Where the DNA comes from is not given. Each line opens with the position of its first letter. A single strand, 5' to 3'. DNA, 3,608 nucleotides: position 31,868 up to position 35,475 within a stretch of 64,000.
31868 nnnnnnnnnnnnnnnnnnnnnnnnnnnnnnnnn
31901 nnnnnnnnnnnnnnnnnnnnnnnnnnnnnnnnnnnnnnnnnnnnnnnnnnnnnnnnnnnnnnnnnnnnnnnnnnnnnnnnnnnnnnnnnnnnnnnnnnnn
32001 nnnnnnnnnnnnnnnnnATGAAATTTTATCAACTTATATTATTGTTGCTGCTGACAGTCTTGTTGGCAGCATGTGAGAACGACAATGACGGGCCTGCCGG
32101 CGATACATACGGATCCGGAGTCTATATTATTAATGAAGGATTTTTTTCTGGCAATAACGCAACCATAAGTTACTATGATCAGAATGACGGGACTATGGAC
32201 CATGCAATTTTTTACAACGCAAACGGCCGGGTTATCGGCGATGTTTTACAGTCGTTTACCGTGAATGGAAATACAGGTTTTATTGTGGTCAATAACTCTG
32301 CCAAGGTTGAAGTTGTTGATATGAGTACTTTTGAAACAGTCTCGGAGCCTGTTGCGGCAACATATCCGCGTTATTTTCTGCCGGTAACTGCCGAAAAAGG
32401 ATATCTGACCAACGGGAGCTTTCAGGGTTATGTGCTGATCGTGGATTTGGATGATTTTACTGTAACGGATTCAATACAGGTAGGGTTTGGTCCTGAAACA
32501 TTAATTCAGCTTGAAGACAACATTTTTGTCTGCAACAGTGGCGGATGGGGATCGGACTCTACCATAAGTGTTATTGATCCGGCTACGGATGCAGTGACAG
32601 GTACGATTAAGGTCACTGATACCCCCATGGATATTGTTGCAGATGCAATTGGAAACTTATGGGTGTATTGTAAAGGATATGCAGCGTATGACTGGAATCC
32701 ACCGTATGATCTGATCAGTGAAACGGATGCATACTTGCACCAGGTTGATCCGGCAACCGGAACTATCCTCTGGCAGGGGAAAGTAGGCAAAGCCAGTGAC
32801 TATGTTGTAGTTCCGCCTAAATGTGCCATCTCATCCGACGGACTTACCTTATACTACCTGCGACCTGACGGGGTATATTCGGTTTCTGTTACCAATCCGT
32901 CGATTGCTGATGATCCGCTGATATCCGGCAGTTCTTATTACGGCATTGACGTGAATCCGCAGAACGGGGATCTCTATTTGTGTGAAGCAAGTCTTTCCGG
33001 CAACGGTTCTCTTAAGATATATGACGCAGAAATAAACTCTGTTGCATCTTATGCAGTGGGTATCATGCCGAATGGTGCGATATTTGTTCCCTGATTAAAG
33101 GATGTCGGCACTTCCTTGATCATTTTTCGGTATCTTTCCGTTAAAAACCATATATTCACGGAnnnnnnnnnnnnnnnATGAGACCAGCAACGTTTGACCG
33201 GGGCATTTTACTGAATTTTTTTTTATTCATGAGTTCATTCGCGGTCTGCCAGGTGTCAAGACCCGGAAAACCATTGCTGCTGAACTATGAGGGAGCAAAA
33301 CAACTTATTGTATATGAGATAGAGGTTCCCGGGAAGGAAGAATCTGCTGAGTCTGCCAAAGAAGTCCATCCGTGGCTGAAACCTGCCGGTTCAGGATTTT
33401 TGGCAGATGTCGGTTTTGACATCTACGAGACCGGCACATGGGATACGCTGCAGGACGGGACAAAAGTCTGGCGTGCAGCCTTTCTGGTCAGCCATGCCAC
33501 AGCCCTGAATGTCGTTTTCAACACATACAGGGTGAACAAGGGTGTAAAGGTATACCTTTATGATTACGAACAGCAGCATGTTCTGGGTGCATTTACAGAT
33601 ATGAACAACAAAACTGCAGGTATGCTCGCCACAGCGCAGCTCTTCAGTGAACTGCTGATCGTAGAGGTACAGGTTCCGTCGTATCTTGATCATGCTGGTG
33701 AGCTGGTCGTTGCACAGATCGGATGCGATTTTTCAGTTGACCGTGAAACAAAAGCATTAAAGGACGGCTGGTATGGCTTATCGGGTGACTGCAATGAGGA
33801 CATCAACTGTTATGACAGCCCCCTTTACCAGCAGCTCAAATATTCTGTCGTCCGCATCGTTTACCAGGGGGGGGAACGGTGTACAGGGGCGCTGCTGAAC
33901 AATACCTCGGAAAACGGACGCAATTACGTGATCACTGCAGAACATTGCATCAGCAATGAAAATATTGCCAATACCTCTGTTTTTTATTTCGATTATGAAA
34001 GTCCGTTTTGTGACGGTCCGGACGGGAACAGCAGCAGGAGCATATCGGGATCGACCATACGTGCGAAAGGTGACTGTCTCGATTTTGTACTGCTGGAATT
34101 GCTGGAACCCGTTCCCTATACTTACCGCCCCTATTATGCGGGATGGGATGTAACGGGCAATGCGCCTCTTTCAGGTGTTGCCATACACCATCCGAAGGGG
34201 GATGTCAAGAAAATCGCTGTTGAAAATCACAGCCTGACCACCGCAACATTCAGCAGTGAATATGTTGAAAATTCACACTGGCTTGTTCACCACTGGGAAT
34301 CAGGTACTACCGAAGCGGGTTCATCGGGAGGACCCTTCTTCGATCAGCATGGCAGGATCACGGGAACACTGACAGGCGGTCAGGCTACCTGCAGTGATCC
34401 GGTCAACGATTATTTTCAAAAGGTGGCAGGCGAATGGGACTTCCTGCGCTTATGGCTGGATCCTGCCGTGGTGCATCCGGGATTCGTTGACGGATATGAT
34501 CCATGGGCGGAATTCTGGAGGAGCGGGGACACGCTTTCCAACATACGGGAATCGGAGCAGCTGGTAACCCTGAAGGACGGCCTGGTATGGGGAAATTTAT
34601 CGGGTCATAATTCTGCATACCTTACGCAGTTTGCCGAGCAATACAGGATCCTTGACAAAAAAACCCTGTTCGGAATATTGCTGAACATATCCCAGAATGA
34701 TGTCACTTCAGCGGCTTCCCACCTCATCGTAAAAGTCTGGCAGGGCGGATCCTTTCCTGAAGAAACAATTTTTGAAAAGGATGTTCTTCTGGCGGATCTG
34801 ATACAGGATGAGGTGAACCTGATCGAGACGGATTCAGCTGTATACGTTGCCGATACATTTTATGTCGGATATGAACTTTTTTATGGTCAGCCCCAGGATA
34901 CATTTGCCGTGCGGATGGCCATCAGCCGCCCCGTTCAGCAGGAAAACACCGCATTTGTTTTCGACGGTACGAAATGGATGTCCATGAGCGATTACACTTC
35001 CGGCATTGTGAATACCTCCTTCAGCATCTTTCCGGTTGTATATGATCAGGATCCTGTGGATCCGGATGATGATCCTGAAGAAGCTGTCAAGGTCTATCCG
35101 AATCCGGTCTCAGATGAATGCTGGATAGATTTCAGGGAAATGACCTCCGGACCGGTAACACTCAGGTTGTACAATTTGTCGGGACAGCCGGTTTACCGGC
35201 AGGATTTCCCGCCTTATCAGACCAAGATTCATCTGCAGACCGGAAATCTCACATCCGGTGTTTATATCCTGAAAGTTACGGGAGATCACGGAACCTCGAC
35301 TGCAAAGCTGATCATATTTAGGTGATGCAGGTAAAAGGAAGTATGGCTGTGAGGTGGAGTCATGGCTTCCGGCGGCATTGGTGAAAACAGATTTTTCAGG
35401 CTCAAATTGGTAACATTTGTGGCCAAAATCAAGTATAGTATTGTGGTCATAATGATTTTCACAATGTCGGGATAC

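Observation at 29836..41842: Cobalamin-riboswitch uptake locus split by a T9SS-secreted protease and a ~1000-aa repeat protein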

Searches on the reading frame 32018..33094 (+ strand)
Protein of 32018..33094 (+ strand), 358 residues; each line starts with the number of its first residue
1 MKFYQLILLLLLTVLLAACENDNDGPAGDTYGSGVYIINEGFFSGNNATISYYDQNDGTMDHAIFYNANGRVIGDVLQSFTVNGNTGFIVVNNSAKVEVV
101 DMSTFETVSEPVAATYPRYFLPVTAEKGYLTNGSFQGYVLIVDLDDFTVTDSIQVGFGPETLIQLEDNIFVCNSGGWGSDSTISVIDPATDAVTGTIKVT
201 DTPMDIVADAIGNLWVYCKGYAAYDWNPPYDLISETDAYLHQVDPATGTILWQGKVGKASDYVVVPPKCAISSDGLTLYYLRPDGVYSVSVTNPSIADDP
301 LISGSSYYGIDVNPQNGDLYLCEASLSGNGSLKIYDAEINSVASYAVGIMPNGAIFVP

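Call 3: search_protein_families(library=pfam, proteins=[window:32018-33094:+], max_evalue=0.01)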
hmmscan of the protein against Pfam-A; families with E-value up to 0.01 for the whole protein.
window:32018-33094:+ (358 aa): 1 family
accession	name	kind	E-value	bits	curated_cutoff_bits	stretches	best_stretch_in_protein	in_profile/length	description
PF16819.11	DUF5074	-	9.6e-23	81.2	27.2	1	34-344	2-337/353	Domain of unknown function (DUF5074)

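Call 9: search_protein_families(library=ncbifam, proteins=[window:32018-33094:+], max_evalue=0.001)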
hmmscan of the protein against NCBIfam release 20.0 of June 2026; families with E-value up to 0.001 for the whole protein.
window:32018-33094:+ (358 aa): 4 families
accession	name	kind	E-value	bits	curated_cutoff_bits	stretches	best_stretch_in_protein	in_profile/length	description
TIGR02276.1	beta_rpt_yvtn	repeat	1.5e-06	28.1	27.85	1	178-207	12-40/42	beta-propeller repeat protein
TIGR03866.1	PQQ_ABC_repeats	subfamily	2.2e-06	27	287.3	0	80-163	48-131/310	PQQ-dependent catabolism-associated beta-propeller protein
NF052340.1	hydrazine_beta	equivalog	2.7e-05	23.4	560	1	131-220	50-137/372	hydrazine synthase subunit beta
NF052342.1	hydrazine_BC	exception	0.00019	19.7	1250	1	122-220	45-143/690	hydrazine synthase subunit beta-gamma fusion subunit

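Call 23: search_solved_structures(query=window:32018-33094:+, max_evalue=0.01)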
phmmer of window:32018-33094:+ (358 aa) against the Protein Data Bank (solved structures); distinct sequences matched with E-value up to 0.01: 15.
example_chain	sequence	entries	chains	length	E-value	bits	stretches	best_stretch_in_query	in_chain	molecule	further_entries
8bmx_D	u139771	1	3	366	8.1e-33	117.1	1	12-352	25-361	YncE family protein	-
8p97_B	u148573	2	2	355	1.8e-32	115.9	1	30-352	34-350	Putative surface layer protein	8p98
8okv_B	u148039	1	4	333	3.2e-32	115.1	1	31-352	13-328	Putative surface layer protein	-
8bn0_A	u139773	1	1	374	8.3e-32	113.7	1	31-352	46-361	Putative surface layer protein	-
8puj_A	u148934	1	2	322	9.9e-32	113.5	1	32-352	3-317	YncE family protein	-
8bmy_A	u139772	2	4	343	1.1e-31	113.4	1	32-352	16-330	Putative surface layer protein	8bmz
8baz_A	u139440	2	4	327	1.1e-31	113.3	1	32-352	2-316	Surface layer protein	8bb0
8bai_A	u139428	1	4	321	1.5e-31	112.9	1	33-352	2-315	Surface layer protein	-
3dsm_A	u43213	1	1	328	1.6e-31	112.8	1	33-352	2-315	uncharacterized protein BACUNI_02894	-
8ptf_A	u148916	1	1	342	2.2e-15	59.7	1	25-242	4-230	YncE family protein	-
8ptd_A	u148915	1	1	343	2.2e-15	59.7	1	25-242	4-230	YncE family protein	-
8blw_B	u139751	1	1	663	4.3e-15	58.7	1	23-258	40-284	YncE family protein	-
9s6c_C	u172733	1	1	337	6.1e-09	38.5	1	32-295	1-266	Quinoprotein amine dehydrogenase-like protein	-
9s6c_A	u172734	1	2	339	1.2e-08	37.5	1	33-295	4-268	Quinoprotein amine dehydrogenase-like protein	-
1l0q_A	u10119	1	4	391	0.0022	20.3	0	92-212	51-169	Surface layer protein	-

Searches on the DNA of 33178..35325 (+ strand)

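Call 44: search_rna_families(sources=[L041, L054, L082, L040, L039, L057, L063], threshold=gathering)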
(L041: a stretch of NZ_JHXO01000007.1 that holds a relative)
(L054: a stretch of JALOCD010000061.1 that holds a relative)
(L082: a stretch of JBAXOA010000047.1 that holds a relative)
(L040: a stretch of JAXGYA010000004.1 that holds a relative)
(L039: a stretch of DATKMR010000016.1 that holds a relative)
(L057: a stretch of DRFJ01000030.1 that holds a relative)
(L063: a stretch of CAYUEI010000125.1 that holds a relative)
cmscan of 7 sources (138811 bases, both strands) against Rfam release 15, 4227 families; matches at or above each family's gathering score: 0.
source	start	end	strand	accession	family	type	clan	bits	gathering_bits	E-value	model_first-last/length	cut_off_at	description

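Call 79: search_rna_families(sources=[L066, L080, L019, L058, L081, L075, L077], threshold=gathering)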
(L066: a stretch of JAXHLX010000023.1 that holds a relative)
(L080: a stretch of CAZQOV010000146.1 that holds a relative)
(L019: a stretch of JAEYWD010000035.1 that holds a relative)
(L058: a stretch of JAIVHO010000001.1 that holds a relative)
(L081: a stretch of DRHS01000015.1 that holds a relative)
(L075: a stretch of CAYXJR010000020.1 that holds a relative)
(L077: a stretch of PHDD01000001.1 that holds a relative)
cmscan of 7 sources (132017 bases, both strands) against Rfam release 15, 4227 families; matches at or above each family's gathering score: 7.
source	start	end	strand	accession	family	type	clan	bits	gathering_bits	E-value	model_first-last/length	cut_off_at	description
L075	6616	6814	+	RF00174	Cobalamin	Cis-reg; riboswitch;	CL00101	104.9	31.5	6.8e-25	1-189/189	no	Cobalamin riboswitch aptamer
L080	2403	2602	+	RF00174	Cobalamin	Cis-reg; riboswitch;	CL00101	98.6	31.5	4.3e-23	1-189/189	no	Cobalamin riboswitch aptamer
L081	156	357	+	RF00174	Cobalamin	Cis-reg; riboswitch;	CL00101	97.6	31.5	8.2e-23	1-189/189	no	Cobalamin riboswitch aptamer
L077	4939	5141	+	RF00174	Cobalamin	Cis-reg; riboswitch;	CL00101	92.8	31.5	1.9e-21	1-189/189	no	Cobalamin riboswitch aptamer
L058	4606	4819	+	RF00174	Cobalamin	Cis-reg; riboswitch;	CL00101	92.4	31.5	2.5e-21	1-189/189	no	Cobalamin riboswitch aptamer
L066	8624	8846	+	RF00174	Cobalamin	Cis-reg; riboswitch;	CL00101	79.6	31.5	1.2e-17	1-189/189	no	Cobalamin riboswitch aptamer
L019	4711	4929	+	RF00174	Cobalamin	Cis-reg; riboswitch;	CL00101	78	31.5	3.3e-17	1-189/189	no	Cobalamin riboswitch aptamer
